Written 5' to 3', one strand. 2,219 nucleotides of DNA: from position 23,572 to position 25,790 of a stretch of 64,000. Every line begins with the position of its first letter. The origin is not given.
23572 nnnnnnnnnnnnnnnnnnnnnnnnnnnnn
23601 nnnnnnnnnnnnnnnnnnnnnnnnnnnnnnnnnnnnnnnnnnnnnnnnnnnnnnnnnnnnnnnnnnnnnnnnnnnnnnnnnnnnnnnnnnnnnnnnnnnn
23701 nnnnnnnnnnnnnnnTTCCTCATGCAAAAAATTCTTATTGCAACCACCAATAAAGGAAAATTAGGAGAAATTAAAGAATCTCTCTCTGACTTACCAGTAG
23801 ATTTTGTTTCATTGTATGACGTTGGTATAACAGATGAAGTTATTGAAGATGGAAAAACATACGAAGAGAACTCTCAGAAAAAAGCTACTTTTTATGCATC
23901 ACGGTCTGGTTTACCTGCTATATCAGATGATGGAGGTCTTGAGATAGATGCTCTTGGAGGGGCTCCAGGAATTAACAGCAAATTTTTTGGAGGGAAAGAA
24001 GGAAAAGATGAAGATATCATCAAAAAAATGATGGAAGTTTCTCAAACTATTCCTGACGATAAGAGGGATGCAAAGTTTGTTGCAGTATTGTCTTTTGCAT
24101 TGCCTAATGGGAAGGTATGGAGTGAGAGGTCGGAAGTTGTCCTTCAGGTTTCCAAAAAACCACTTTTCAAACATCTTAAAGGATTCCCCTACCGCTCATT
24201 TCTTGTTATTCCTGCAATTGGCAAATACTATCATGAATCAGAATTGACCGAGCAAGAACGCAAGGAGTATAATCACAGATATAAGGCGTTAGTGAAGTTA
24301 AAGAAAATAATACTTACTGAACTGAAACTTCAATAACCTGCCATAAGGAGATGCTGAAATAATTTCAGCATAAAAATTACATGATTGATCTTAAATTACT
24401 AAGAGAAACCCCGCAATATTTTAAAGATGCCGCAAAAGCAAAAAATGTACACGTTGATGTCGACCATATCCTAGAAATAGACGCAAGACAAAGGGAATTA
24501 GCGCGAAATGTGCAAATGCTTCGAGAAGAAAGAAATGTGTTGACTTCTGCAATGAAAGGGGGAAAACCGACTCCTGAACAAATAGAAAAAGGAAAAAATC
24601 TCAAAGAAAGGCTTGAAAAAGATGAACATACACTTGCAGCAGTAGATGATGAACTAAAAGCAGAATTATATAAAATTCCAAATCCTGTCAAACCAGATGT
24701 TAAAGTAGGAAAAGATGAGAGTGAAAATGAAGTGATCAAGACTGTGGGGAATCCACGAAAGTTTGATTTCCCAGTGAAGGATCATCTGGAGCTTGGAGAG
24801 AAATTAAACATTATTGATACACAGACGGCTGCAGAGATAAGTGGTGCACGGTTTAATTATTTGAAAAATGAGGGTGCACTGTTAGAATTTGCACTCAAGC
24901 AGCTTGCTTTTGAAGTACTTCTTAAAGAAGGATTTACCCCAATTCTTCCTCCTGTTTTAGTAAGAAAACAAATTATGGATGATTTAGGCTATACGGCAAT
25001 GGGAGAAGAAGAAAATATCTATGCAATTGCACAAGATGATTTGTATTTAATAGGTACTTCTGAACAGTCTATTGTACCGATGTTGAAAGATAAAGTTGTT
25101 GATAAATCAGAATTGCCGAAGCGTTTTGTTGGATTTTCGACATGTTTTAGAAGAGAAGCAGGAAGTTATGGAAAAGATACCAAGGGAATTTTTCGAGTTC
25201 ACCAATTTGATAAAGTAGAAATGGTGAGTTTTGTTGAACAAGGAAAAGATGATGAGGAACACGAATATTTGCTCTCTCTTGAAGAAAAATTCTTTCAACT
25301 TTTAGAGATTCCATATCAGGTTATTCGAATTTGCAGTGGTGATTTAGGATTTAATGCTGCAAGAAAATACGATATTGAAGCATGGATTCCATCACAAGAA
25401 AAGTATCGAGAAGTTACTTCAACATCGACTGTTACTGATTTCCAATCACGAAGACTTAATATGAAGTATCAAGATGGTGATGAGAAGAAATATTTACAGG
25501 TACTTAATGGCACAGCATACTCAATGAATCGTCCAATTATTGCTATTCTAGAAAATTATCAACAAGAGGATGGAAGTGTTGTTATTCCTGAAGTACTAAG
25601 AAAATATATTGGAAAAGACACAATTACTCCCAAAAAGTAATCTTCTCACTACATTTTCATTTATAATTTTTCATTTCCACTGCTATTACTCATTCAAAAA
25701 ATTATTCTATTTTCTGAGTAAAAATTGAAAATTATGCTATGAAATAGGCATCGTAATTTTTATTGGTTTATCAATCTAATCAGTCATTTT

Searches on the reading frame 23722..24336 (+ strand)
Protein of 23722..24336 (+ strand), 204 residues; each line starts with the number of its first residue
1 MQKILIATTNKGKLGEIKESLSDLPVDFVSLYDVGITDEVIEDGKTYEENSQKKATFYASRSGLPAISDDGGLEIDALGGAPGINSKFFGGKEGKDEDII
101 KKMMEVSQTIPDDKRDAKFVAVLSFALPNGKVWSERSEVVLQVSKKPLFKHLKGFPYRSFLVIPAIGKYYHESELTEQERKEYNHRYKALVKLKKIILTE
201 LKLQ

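Call 59: search_protein_families(library=pfam, proteins=[window:23722-24336:+], max_evalue=0.0001)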
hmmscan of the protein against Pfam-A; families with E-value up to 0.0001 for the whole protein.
window:23722-24336:+ (204 aa): 1 family
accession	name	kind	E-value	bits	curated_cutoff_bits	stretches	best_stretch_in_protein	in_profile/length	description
PF01725.21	Ham1p_like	-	7.9e-37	127.4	22.5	1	4-195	1-185/186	Ham1 family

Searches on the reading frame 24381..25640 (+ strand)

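Call 59: search_protein_families(library=pfam, proteins=[window:24381-25640:+], max_evalue=0.0001)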
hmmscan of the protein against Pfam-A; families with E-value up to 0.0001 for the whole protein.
window:24381-25640:+ (419 aa): 2 families
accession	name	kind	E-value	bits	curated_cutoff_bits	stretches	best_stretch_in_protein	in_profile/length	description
PF00587.30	tRNA-synt_2b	-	7.1e-36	124.4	29.3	1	218-393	8-179/179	tRNA synthetase class II core domain (G, H, P, S and T)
PF02403.27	Seryl_tRNA_N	-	1.3e-18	67.6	28.2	1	1-101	1-106/108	Seryl-tRNA synthetase N-terminal domain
